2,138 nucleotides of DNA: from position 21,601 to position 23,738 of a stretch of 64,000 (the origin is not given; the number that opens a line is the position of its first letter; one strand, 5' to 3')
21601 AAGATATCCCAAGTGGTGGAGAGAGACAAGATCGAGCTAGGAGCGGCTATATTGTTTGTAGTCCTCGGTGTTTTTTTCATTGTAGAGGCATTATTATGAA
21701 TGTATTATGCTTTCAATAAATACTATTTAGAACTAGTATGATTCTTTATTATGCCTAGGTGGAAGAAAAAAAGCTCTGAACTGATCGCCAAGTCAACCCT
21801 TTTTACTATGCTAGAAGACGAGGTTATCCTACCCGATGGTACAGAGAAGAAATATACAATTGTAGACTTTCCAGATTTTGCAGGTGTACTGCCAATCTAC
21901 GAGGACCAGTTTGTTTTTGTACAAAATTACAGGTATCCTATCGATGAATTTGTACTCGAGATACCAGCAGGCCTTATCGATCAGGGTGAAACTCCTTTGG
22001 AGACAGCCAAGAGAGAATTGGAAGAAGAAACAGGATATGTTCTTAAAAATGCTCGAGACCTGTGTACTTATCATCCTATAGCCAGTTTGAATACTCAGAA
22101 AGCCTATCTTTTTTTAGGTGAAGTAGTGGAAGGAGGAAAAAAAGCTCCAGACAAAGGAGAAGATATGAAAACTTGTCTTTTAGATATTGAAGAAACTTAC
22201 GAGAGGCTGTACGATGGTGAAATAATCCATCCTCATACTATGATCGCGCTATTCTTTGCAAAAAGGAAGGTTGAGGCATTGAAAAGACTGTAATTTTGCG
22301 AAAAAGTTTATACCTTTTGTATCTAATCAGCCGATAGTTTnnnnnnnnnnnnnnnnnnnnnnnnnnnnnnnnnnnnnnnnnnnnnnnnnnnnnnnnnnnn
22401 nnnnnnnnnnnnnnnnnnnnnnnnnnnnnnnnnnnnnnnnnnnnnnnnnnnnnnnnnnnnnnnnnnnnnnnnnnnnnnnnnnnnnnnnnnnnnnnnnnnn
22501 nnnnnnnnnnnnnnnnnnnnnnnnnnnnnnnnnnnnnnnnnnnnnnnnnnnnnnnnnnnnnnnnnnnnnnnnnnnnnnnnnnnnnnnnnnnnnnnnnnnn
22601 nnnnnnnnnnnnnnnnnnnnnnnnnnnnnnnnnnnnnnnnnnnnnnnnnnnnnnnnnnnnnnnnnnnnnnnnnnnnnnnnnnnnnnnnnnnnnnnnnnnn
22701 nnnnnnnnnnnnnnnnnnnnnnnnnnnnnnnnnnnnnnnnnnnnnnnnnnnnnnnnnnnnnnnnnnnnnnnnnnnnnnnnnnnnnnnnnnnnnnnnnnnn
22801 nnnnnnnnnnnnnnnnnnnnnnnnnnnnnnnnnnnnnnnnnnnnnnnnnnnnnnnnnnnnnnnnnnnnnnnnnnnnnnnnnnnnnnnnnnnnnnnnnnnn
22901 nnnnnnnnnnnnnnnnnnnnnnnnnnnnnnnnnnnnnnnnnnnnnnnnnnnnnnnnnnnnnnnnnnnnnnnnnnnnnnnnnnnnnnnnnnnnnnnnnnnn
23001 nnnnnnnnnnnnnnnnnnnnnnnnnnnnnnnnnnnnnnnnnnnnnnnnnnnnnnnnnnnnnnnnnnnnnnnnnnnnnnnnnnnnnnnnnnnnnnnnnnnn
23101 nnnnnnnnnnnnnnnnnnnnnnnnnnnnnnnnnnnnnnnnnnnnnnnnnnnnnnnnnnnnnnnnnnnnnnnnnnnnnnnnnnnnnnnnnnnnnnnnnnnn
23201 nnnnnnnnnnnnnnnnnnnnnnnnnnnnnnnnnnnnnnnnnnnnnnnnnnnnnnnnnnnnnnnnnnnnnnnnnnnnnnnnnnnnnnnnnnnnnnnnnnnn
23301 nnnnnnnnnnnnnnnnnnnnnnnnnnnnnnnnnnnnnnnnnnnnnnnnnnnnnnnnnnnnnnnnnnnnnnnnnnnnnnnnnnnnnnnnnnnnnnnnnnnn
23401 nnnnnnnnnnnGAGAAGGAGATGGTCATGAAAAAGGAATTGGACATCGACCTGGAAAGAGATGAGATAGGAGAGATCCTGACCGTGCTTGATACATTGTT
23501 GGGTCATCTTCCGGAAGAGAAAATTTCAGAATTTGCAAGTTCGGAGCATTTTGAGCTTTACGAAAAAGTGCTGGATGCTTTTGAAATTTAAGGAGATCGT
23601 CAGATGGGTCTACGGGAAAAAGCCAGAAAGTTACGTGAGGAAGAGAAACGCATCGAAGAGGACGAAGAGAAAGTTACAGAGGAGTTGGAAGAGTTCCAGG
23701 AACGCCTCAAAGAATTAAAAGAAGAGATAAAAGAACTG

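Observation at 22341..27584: Double-zinc-ribbon protein plus 1326-aa pure coiled-coil protein, in the same reading frame across a single TAA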

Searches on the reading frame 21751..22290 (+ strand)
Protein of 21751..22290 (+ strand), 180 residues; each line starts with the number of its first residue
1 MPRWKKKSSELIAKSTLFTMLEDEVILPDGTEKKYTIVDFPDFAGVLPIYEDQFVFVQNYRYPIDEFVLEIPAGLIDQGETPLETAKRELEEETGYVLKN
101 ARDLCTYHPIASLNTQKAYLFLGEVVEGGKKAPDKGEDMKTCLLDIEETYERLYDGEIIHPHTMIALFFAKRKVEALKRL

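Call 3: search_protein_families(library=pfam, proteins=[window:21751-22290:+], max_evalue=0.01)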
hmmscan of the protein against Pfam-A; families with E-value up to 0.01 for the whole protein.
window:21751-22290:+ (180 aa): 1 family
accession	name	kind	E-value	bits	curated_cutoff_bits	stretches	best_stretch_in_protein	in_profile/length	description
PF00293.34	NUDIX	-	3.7e-14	53.3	21.1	1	44-149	6-118/134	NUDIX domain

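Call 4: search_protein_families(library=ncbifam, proteins=[window:21751-22290:+], max_evalue=0.01)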
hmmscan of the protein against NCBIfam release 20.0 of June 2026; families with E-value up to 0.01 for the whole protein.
window:21751-22290:+ (180 aa): 13 families
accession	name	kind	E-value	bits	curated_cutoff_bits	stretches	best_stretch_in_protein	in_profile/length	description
NF008736.0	PRK11762.1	equivalog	8.6e-18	64.5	169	1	8-175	12-182/186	ADP compounds hydrolase NudE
NF008003.0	PRK10729.1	equivalog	1.9e-09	37.2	248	1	65-178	88-205/210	ADP-ribose diphosphatase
TIGR00052.1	TIGR00052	subfamily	2e-08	34.1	79.55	1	67-168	80-184/188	nudix-type nucleoside diphosphatase, YffH/AdpP family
TIGR02705.1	nudix_YtkD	equivalog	1.7e-06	27.6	154.4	1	45-107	28-85/156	RNA deprotection pyrophosphohydrolase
TIGR00586.1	mutt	equivalog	2.4e-05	24.3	97.9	1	69-102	34-67/129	8-oxo-dGTP diphosphatase MutT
NF008044.0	PRK10776.1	equivalog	6.2e-05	22.9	148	1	68-105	32-69/130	8-oxo-dGTP diphosphatase MutT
NF001938.0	PRK00714.1-5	equivalog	0.00011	21.6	116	1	67-97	45-79/172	RNA pyrophosphohydrolase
NF052459.1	OxoGTPPhMutT1Mycb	equivalog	0.00012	21.3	475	1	70-138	32-99/292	8-oxo-(d)GTP phosphatase MutT1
NF041652.1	Nud_hyd_Dein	equivalog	0.00022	21.5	200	1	69-155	45-132/152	Nudix hydrolase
NF006530.0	PRK08999.1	equivalog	0.0013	17.8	245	1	68-107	34-73/315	Nudix family hydrolase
NF001936.0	PRK00714.1-3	equivalog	0.0038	17.1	118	1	68-95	36-63/155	RNA pyrophosphohydrolase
NF006961.0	PRK09438.1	equivalog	0.0038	16.7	103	1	74-104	39-70/151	dihydroneopterin triphosphate diphosphatase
NF001935.0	PRK00714.1-2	equivalog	0.0045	16.5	259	1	64-100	28-64/183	RNA pyrophosphohydrolase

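Call 91: search_protein_families(library=padloc, proteins=[window:21751-22290:+], max_evalue=0.001)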
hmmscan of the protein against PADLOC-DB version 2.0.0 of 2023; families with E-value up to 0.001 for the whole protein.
window:21751-22290:+ (180 aa): 1 family
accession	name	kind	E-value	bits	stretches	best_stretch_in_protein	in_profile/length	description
PDLC04899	PDC-S07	-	9.4e-05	20.1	1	68-106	34-72/135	-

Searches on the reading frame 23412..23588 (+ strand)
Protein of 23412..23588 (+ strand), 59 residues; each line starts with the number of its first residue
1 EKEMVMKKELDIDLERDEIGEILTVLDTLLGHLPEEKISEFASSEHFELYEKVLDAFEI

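Call 25: find_homologous_proteins(query=A2, max_evalue=0.001)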
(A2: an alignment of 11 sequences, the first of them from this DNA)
Query A2 (11 sequences) (52 aa, profile of the alignment): 7 proteins with E <= 0.001 among 1402 candidates.
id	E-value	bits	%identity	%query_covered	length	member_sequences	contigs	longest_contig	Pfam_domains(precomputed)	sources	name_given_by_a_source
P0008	2.6e-12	64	57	85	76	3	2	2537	PF27359.1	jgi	jgi:hypothetical protein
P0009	2.6e-11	61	56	69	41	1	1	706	PF27359.1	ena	-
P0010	6.7e-11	60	60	81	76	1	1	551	PF27359.1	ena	-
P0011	7.3e-11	59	50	96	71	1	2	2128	PF27359.1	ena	-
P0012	7.2e-8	50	51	71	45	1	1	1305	PF27359.1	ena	-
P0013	1.7e-7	49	47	83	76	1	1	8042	PF27359.1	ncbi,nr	ncbi:MAG: hypothetical protein JXA75_01835, partial [Candidatus Thermoplasmatota archaeon]|nr:hypoth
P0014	1.4e-6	46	52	63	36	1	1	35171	-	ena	-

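Call 31: find_encoding_contigs(protein=P0014, flank=8000, max_places=3)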
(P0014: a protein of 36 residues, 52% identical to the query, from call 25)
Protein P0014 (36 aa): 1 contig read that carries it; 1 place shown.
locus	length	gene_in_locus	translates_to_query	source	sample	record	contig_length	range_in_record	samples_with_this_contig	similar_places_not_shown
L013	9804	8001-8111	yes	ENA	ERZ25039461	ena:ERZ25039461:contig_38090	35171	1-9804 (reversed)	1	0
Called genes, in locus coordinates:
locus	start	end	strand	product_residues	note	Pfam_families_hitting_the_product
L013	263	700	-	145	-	-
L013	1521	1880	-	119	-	-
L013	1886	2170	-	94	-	-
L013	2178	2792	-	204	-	PF00226:DnaJ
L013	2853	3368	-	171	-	PF06847:Arc_PepC_II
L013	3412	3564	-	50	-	-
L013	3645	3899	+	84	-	-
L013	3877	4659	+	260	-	-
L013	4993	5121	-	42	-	-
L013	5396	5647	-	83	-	-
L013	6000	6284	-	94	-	PF07790:Pilin_N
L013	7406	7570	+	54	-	-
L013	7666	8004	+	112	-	-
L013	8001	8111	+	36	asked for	-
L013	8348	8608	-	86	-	-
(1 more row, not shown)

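Call 32: find_encoding_contigs(protein=P0013, flank=8000, max_places=3)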
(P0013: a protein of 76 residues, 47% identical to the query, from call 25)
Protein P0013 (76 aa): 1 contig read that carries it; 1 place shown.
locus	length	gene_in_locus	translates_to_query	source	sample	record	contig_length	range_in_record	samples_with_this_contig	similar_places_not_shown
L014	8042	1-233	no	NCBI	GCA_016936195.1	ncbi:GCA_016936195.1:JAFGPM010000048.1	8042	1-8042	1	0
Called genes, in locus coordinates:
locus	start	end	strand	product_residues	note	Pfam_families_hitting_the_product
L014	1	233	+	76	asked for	PF27359:TP_0179 (weak)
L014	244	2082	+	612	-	PF00437:T2SSE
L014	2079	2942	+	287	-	PF00482:T2SSF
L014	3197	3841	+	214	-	PF00482:T2SSF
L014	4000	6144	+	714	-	PF13385:Laminin_G_3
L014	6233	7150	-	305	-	PF23960:DUF7289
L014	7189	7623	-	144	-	PF07790:Pilin_N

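Call 43: search_protein_representatives(alignment_id=A3)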
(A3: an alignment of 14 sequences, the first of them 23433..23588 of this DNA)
Query: 14 sequences, 321 profile positions. Proteins with E-value up to 0.001 (for the whole library): 3629; up to 1e-10: 231; up to 1e-30: 21. The best 150 are listed.
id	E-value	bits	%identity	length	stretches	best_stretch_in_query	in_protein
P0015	6.6e-105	367.3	-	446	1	1-321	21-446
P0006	5.0e-97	341.5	-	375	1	44-321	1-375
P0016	8.4e-64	232.3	-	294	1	1-321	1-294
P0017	3.8e-50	187.4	-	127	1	199-321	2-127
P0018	2.9e-43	164.8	-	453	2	131-321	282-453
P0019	9.1e-42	159.9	-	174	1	1-165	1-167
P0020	2.5e-41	158.4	-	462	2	1-259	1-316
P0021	9.7e-41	156.5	-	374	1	9-321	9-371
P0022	2.4e-40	155.2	-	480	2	148-319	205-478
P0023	4.3e-39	151.1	-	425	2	1-288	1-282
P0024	1.3e-38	149.5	-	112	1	204-321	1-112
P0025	1.7e-36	142.5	-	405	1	12-321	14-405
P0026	1.0e-33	133.4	-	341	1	21-321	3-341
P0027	2.8e-32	128.7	-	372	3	41-321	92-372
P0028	3.4e-32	128.4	-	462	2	128-321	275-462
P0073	2.2e-18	83.1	-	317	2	242-321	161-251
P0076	6.4e-18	81.5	-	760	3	136-319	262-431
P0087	1.5e-16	77.0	-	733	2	269-319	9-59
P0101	6.0e-15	71.8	-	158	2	278-317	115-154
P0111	3.1e-14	69.4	-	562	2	110-321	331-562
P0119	8.6e-14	68.0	-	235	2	212-318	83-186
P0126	1.7e-13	67.0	-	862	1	192-319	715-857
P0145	1.1e-12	64.3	-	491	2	106-316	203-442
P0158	2.8e-12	63.0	-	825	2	81-321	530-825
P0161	2.9e-12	62.9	-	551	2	253-319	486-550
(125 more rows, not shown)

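Call 68: list_cluster_members(proteins=[P0087, P0126, P0158, P0076, P0111, P0161, P0119, P0073, P0145, P0101])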
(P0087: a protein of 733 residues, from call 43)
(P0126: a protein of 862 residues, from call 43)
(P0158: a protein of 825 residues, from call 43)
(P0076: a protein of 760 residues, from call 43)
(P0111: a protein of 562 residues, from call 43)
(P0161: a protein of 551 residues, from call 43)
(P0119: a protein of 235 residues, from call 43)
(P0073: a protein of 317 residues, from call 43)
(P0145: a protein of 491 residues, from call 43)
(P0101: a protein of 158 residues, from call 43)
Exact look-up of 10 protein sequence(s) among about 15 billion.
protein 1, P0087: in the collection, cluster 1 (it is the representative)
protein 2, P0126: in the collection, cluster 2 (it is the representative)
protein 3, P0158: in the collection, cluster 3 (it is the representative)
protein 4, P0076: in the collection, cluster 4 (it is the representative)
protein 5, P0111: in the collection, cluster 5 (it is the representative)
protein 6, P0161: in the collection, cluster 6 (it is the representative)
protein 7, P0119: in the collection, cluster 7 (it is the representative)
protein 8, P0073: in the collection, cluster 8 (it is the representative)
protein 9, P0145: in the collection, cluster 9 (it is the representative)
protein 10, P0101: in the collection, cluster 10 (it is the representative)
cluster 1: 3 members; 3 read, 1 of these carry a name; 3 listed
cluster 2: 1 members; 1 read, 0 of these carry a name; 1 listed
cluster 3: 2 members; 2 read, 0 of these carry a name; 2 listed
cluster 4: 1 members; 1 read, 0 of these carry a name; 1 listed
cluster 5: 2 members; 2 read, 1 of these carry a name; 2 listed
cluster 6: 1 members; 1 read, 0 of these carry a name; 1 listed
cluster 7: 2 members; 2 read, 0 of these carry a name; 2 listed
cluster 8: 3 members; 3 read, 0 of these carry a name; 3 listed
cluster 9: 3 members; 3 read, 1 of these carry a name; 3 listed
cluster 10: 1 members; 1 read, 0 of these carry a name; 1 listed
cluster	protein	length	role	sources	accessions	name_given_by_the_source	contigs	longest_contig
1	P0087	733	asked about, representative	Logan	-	-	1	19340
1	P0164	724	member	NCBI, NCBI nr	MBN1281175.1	MAG: DNRLRE domain-containing protein [Candidatus Thermoplasmatota archaeon] | DNRLRE domain-containing protein [Candidatus Thermoplasmatota archaeon]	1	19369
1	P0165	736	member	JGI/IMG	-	-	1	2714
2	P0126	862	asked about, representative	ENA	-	-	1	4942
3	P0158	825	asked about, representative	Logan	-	-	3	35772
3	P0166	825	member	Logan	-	-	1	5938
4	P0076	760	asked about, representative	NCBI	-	-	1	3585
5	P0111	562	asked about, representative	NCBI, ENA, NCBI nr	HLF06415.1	MAG TPA: zinc ribbon domain-containing protein [Thermoplasmata archaeon] | zinc ribbon domain-containing protein [Thermoplasmata archaeon]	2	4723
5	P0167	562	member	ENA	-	-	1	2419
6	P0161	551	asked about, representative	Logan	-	-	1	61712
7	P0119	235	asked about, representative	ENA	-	-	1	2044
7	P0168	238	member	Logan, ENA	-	-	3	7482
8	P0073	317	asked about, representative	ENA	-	-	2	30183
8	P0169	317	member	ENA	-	-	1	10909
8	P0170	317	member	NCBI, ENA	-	-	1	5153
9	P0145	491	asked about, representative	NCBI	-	-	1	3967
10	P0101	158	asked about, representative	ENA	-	-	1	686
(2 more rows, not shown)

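Call 80: predict_structure(alignment_id=A6)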
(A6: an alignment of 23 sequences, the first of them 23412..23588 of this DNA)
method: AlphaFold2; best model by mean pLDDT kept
length: 59 residues; sequences in the alignment: 23
mean_pLDDT: 80.3   pTM: 0.55
mean pLDDT of the five models: 80.3, 77.8, 77.7, 77.1, 74.2
residues with pLDDT >= 90: 26; 70-90: 19; 50-70: 4; < 50: 10
segments of 3 or more residues with pLDDT < 50: 4-11
pLDDT, mean of each block of 10 residues (from residue 1): 48 74 90 93 91 87
secondary structure, 60 per line:
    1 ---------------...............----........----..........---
elements in order: H16-30 H35-42 H47-56

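Call 82: fold_search(model_id=the predicted structure, library=pdb)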
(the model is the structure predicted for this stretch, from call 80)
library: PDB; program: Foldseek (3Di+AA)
matches with E <= 10: 8; with E <= 0.001: 0
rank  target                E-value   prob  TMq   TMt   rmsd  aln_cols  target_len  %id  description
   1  9i63_A                4.7e+00  0.06  0.28  0.23   6.8        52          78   25  Synthetic Human Saposin D glycoprotein (released 2025-04-09)
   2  7cbv_A                4.7e+00  0.04  0.29  0.13  10.6        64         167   23  Crystal structure of the transcriptional regulator PadR from Bacillus subtilis (space group H32) (released 2021-04-21)
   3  7kuw                  5.0e+00  0.14  0.52  0.50   6.2        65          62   15  High-throughput design and refinement of stable proteins using sequence-only models (released 2021-12-15)
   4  2gtg                  8.2e+00  0.03  0.26  0.21   6.5        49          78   18  Crystal Structure of Human Saposin C (released 2006-07-25)
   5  3bqp_A                8.2e+00  0.03  0.30  0.25   6.3        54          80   31  Crystal Structure of Human Saposin D (orthorhombic) (released 2008-02-05)
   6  5y8t_B                8.2e+00  0.03  0.28  0.13  10.5        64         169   23  Crystal structure of Bacillus subtilis PadR in complex with p-coumaric acid (released 2017-11-29)
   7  5x11_D                8.2e+00  0.03  0.29  0.12  10.6        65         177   23  Crystal structure of Bacillus subtilis PadR in complex with operator DNA (released 2017-11-22)
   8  2vwa_A                9.4e+00  0.07  0.42  0.28   3.4        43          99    9  Crystal structure of a sporozoite protein essential for liver stage development of malaria parasite (released 2008-07-08)
